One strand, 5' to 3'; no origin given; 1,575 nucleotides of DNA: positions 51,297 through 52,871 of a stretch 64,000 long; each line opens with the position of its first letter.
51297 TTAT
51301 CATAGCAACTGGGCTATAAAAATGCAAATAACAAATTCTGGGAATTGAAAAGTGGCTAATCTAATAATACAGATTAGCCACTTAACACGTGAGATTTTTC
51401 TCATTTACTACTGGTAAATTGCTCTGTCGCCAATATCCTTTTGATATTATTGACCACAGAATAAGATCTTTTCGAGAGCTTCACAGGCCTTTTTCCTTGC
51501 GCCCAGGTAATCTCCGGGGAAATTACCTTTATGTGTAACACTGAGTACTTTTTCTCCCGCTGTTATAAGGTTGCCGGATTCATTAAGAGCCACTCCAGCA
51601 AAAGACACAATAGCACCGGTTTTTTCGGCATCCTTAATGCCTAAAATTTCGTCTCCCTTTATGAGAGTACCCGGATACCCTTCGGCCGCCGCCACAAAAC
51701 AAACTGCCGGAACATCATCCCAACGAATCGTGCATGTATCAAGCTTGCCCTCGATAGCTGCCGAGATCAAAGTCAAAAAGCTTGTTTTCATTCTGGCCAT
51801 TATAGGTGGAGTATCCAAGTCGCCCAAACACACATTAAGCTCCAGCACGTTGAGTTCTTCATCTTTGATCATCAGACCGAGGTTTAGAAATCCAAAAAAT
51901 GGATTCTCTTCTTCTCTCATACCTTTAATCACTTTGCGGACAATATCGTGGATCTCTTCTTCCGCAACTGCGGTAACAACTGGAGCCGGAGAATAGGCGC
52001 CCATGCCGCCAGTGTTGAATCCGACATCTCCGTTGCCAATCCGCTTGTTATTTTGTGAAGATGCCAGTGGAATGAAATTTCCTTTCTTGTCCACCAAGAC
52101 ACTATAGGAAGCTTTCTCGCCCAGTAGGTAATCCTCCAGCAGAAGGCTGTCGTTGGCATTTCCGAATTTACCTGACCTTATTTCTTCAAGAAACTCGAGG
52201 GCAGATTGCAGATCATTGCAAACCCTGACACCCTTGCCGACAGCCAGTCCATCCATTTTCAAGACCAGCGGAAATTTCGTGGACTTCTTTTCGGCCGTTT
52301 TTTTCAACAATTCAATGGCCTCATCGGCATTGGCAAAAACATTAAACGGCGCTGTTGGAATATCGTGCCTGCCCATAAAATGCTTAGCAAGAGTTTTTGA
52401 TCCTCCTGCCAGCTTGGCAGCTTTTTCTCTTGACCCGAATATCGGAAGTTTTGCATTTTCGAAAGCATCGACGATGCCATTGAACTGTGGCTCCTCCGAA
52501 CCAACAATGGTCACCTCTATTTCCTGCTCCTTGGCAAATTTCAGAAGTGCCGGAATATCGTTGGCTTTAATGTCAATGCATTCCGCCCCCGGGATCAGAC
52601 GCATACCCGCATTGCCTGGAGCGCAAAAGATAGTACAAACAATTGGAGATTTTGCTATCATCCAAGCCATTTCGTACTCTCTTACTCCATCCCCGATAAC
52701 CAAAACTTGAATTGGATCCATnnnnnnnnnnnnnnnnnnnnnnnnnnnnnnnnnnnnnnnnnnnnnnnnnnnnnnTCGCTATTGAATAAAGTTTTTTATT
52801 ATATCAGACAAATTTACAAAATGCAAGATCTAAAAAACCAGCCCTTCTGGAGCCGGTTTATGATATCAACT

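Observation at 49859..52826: Tandem duplication of a purD unit (promoter, leader hairpin and gene), where the upstream paralogue has lost conserved PurD motifs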

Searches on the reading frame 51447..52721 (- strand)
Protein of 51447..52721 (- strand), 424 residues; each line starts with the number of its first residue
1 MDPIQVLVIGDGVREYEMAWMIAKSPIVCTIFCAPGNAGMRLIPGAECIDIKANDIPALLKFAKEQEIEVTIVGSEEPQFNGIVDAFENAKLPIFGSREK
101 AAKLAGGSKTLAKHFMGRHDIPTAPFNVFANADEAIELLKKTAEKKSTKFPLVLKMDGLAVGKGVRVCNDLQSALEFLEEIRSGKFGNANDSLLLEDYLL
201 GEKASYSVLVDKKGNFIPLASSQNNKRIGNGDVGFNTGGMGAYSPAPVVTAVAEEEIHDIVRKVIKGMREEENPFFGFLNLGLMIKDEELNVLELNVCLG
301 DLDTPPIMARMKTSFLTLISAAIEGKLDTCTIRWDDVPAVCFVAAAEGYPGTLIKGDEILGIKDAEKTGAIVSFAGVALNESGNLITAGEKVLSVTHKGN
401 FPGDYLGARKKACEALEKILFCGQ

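Call 6: search_protein_families(library=pfam, proteins=[window:51447-52721:-])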
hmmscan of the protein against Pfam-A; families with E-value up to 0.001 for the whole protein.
window:51447-52721:- (424 aa): 5 families
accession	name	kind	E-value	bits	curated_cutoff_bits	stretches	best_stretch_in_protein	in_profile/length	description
PF01071.24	GARS_A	-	2.8e-50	171.3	27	1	107-304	1-194/194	Phosphoribosylglycinamide synthetase, ATP-grasp (A) domain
PF02844.21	GARS_N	-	4.9e-28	98.2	29.5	1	5-104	2-99/100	Phosphoribosylglycinamide synthetase, N domain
PF02843.22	GARS_C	-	2.3e-12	47.5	34.8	1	339-421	1-80/92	Phosphoribosylglycinamide synthetase, C domain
PF02786.22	CPSase_L_D2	-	1.8e-06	28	19.8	1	109-270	2-154/211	Carbamoyl-phosphate synthase L chain, ATP binding domain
PF02655.19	ATP-grasp_3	-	0.00039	21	23.2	1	144-296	26-154/160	ATP-grasp domain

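Call 7: search_protein_families(library=ncbifam, proteins=[window:51447-52721:-])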
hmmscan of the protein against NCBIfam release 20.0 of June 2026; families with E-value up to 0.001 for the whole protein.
window:51447-52721:- (424 aa): 10 families
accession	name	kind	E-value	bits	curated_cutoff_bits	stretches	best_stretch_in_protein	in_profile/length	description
TIGR00877.1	purD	equivalog_domain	4e-108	362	288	1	5-422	2-411/425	phosphoribosylamine--glycine ligase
NF053643.1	Ddl_archaea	equivalog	6.6e-08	31.9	500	1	88-231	87-211/367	putative pseudomurein biosynthesis ATP-grasp protein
NF006287.0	PRK08463.1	equivalog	4e-07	29.2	775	1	86-220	93-225/479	acetyl-CoA carboxylase subunit A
NF041595.1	dap_A_syn_DdaF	equivalog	6.6e-06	25.1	840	1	55-205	65-209/424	dapdiamide A synthase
NF006367.0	PRK08591.1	subfamily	5.6e-05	22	597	1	84-221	92-226/451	acetyl-CoA carboxylase biotin carboxylase subunit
TIGR00514.1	accC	equivalog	8.3e-05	21.6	626.5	1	84-221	92-226/449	acetyl-CoA carboxylase biotin carboxylase subunit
NF002378.0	PRK01372.1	subfamily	0.00012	20.9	243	1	86-270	79-246/305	D-alanine--D-alanine ligase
TIGR01205.1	D_ala_D_alaTIGR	subfamily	0.00042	19.4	245.65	1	87-269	86-261/318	D-alanine--D-alanine ligase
TIGR01369.1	CPSaseII_lrg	equivalog_domain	0.00069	17.3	1027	0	64-298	626-840/1052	carbamoyl-phosphate synthase (glutamine-hydrolyzing) large subunit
NF003671.0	PRK05294.1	equivalog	0.00088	17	599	0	52-297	614-836/1058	carbamoyl-phosphate synthase large subunit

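Call 12: find_homologous_proteins(query=window:51447-52721:-, max_evalue=1e-30)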
Query window:51447-52721:- (424 aa): 7973 proteins with E <= 1e-30 among 8000 candidates; the best 120 are listed.
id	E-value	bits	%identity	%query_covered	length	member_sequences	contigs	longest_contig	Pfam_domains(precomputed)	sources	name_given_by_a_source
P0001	4.3e-209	713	78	100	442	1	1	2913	PF02844.22,PF02843.23,PF02786.23,PF02222.28,PF01071.25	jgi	-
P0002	2.6e-157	542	62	99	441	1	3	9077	PF02844.22,PF02843.23,PF02222.28,PF01071.25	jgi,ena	-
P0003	1.7e-129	451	53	99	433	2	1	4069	PF02844.22,PF02843.23,PF01071.25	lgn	-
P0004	6.7e-123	429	54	99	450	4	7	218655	PF02844.22,PF02843.23,PF01071.25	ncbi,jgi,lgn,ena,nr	ncbi:MAG TPA: phosphoribosylamine--glycine ligase [Candidatus Moranbacteria bacterium]|nr:phosphorib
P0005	8.5e-122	425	51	99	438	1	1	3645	PF02844.22,PF02843.23,PF02222.28,PF01071.25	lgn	-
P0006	4.4e-116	406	50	99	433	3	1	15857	PF02844.22,PF02843.23,PF02222.28,PF01071.25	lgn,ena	-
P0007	2.7e-108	381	50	99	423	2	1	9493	PF02844.22,PF02843.23,PF02786.23,PF01071.25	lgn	-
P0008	4.5e-106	374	48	97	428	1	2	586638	PF02844.22,PF02843.23,PF02786.23,PF01071.25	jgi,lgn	jgi:phosphoribosylamine--glycine ligase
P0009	1.3e-105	372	48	99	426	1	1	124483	PF02844.22,PF02843.23,PF02786.23,PF01071.25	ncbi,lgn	-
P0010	1.5e-105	372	49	94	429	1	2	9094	PF02844.22,PF02843.23,PF02786.23,PF01071.25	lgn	-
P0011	2.2e-102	361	50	98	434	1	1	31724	PF02844.22,PF02843.23,PF02786.23,PF02222.28,PF01071.25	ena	-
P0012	1.5e-98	349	44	99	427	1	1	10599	PF02844.22,PF02843.23,PF02786.23,PF02222.28,PF01071.25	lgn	-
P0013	9.6e-98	346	47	99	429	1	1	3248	PF02844.22,PF02843.23,PF02786.23,PF02222.28,PF02655.20,PF01071.25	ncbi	-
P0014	5.6e-97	344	47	98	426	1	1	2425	PF02844.22,PF02843.23,PF02786.23,PF02222.28,PF02655.20,PF01071.25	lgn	-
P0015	6.6e-97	343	46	99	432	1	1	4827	PF02844.22,PF02843.23,PF02222.28,PF01071.25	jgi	jgi:phosphoribosylamine--glycine ligase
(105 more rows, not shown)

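Call 14: find_encoding_contigs(protein=P0001, flank=10000, max_places=4)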
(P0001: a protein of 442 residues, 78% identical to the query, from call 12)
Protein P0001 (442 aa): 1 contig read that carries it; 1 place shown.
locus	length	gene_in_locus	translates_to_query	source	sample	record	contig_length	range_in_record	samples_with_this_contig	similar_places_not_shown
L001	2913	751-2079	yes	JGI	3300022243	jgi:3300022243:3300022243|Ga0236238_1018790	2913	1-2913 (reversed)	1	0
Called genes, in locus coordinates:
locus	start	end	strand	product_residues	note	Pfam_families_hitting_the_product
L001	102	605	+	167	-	PF04307:YdjM (weak)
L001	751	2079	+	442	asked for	PF02844:GARS_N, PF01071:GARS_A, PF02222:ATP-grasp (faint), PF02786:CPSase_L_D2 (weak), PF02843:GARS_C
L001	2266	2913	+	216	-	?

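Call 15: find_encoding_contigs(protein=P0002, flank=10000, max_places=4)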
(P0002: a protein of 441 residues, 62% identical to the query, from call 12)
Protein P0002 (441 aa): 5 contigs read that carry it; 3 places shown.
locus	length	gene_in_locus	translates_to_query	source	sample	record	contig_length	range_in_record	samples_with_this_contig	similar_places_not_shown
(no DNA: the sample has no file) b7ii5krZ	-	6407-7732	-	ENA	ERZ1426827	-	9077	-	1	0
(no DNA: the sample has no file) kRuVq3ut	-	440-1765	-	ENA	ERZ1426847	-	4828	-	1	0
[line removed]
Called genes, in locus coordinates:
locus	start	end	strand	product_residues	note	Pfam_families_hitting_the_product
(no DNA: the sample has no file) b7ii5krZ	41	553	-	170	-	PF01195:Pept_tRNA_hydro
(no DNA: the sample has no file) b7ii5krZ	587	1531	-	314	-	-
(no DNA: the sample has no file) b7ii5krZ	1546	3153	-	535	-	PF03816:LytR_cpsA_psr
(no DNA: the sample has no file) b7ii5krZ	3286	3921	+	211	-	PF10502:Peptidase_S26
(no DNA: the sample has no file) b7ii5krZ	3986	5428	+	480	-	PF13393:tRNA-synt_His, PF00587:tRNA-synt_2b, PF03129:HGTP_anticodon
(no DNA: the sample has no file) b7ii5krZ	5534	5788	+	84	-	-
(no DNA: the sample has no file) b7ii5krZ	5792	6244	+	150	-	PF09424:YqeY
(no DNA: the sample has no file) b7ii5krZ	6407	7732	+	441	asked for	PF02844:GARS_N, PF01071:GARS_A, PF02222:ATP-grasp (weak), PF02843:GARS_C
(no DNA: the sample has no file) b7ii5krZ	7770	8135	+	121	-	-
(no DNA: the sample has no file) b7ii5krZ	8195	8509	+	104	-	-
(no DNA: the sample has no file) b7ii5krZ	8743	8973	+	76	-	-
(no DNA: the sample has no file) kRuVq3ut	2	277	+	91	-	?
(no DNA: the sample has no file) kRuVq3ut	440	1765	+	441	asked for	PF02844:GARS_N, PF01071:GARS_A, PF02222:ATP-grasp (weak), PF02843:GARS_C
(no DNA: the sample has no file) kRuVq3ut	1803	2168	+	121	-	-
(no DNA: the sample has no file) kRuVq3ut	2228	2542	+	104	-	-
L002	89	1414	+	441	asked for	PF02844:GARS_N, PF01071:GARS_A, PF02222:ATP-grasp (weak), PF02843:GARS_C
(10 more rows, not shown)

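Call 16: find_encoding_contigs(protein=P0004, flank=10000, max_places=6)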
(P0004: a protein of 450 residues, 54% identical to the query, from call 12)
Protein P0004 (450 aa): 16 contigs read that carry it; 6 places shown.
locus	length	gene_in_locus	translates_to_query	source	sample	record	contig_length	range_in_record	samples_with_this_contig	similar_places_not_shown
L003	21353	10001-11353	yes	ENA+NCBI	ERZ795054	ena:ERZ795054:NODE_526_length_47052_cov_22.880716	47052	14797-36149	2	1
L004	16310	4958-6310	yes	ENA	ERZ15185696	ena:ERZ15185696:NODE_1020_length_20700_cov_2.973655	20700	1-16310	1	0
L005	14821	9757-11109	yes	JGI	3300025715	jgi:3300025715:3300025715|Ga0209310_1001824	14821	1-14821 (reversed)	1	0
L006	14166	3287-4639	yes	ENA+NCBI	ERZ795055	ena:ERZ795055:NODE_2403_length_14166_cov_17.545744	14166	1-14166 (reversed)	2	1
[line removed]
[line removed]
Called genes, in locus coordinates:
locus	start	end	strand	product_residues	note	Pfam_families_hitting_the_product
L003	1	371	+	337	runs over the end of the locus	-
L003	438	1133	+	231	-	PF00702:Hydrolase (weak), PF12710:HAD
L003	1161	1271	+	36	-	-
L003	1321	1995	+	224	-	-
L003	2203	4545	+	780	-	-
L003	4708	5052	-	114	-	PF00453:Ribosomal_L20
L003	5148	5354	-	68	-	PF01632:Ribosomal_L35p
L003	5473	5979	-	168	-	PF05198:IF3_N, PF00707:IF3_C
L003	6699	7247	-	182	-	PF01668:SmpB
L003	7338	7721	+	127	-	PF00072:Response_reg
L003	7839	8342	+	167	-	PF04307:YdjM (weak)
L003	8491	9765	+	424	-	PF02844:GARS_N, PF01071:GARS_A, PF02786:CPSase_L_D2 (weak), PF02843:GARS_C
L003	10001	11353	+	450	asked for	PF02844:GARS_N, PF01071:GARS_A, PF02843:GARS_C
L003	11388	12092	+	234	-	PF00551:Formyl_trans_N (faint)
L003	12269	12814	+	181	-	PF00300:His_Phos_1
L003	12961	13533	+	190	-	PF07352:Phage_Mu_Gam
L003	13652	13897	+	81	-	PF04226:Transgly_assoc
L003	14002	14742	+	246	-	PF05175:MTS (weak), PF01135:PCMT, PF01209:Ubie_methyltran, PF13489:Methyltransf_23, PF13847:Methyltransf_31, PF08241:Methyltransf_11, PF08242:Methyltransf_12, PF13649:Methyltransf_25, +4 more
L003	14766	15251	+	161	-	PF20603:Bact_hydrolase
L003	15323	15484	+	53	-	-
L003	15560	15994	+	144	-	-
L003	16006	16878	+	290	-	PF10648:Gmad2, PF10646:Germane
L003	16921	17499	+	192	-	PF13302:Acetyltransf_3, PF00583:Acetyltransf_1 (faint)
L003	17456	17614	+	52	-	-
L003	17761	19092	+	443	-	PF01136:Peptidase_U32, PF16325:Peptidase_U32_C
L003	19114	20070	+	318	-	PF01784:DUF34_NIF3 (faint)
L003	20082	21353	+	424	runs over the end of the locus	PF00675:Peptidase_M16, PF05193:Peptidase_M16_C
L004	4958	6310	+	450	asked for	PF02844:GARS_N, PF01071:GARS_A, PF02843:GARS_C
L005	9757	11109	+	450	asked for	PF02844:GARS_N, PF01071:GARS_A, PF02843:GARS_C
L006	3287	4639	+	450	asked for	PF02844:GARS_N, PF01071:GARS_A, PF02843:GARS_C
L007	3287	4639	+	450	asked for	PF02844:GARS_N, PF01071:GARS_A, PF02843:GARS_C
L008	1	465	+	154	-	?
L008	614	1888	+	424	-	PF02844:GARS_N, PF01071:GARS_A, PF02786:CPSase_L_D2 (weak), PF02843:GARS_C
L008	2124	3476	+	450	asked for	PF02844:GARS_N, PF01071:GARS_A, PF02843:GARS_C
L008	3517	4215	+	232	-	PF00551:Formyl_trans_N (faint)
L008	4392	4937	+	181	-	PF00300:His_Phos_1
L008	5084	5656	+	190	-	PF07352:Phage_Mu_Gam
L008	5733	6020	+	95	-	PF04226:Transgly_assoc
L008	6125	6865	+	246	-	PF05175:MTS (weak), PF01135:PCMT, PF01209:Ubie_methyltran, PF13489:Methyltransf_23, PF13847:Methyltransf_31, PF08241:Methyltransf_11, PF08242:Methyltransf_12, PF13649:Methyltransf_25, +4 more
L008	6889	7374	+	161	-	PF20603:Bact_hydrolase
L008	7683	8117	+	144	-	-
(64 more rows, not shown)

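Call 29: find_encoding_contigs(protein=P0003, flank=10000, max_places=4)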
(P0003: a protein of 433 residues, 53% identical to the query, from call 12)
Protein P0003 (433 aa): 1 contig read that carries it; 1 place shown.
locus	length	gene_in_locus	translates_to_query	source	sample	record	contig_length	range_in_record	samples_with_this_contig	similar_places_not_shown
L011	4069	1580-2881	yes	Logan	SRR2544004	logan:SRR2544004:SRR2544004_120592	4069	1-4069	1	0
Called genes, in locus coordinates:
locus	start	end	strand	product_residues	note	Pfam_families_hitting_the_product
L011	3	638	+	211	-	?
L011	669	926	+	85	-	-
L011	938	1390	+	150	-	PF02637:GatB_Yqey (faint), PF09424:YqeY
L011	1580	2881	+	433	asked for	PF02844:GARS_N, PF01071:GARS_A, PF02843:GARS_C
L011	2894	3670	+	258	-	-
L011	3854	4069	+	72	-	?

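Call 60: find_encoding_contigs(protein=P0005, flank=3000, max_places=2)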
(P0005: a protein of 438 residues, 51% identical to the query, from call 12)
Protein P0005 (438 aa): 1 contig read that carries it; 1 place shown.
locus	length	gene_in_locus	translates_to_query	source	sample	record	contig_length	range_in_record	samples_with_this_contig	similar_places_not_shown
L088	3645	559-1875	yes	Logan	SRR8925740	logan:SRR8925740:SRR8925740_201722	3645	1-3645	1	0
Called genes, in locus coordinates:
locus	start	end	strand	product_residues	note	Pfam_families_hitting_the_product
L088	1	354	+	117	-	?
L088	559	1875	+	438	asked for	PF02844:GARS_N, PF01071:GARS_A, PF02222:ATP-grasp (weak), PF02843:GARS_C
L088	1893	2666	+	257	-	PF00551:Formyl_trans_N (faint)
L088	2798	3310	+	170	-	PF13302:Acetyltransf_3, PF13420:Acetyltransf_4, PF00583:Acetyltransf_1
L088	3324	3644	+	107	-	?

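Call 61: find_encoding_contigs(protein=P0006, flank=3000, max_places=2)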
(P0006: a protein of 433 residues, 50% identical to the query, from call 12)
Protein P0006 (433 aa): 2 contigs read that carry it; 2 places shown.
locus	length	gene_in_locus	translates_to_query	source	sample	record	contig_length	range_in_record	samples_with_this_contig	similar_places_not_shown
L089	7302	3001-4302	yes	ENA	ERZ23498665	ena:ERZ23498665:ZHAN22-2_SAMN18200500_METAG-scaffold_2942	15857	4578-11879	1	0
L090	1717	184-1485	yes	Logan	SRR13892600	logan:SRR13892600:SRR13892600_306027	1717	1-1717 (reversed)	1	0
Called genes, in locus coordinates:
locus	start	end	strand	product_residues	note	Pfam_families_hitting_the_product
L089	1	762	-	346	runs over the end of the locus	PF00437:T2SSE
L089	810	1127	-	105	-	PF03819:MazG (weak)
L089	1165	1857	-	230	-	PF22935:RM44_endonuclase, PF14622:Ribonucleas_3_3, PF00636:Ribonuclease_3, PF00035:dsrm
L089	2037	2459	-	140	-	PF01029:NusB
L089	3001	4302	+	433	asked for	PF02844:GARS_N, PF01071:GARS_A, PF02222:ATP-grasp (weak), PF02843:GARS_C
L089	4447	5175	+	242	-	PF13489:Methyltransf_23, PF07021:MetW (weak), PF13847:Methyltransf_31, PF08241:Methyltransf_11, PF08242:Methyltransf_12, PF13649:Methyltransf_25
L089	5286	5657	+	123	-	PF06262:Zincin_1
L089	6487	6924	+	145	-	-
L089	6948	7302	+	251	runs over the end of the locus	PF18730:HEPN_Cthe2314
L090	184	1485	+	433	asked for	PF02844:GARS_N, PF01071:GARS_A, PF02222:ATP-grasp (weak), PF02843:GARS_C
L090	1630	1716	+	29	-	?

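Call 62: find_encoding_contigs(protein=P0007, flank=3000, max_places=2)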
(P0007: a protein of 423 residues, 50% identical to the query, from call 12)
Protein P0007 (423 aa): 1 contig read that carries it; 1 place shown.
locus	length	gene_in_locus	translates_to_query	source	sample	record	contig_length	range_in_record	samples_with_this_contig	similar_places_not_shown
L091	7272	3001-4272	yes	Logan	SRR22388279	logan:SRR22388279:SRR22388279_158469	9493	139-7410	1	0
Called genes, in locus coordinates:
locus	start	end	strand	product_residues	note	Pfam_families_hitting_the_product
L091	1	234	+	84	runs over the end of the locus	-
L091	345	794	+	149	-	PF02637:GatB_Yqey (faint), PF09424:YqeY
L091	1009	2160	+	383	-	PF00117:GATase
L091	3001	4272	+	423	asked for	PF02844:GARS_N, PF01071:GARS_A, PF02786:CPSase_L_D2, PF02843:GARS_C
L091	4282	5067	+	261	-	PF00551:Formyl_trans_N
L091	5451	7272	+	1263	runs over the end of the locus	PF18076:FGAR-AT_N, PF18072:FGAR-AT_linker, PF02769:AIRS_C, PF22689:FGAR-AT_PurM_N-like, PF02769:AIRS_C, PF13507:GATase_5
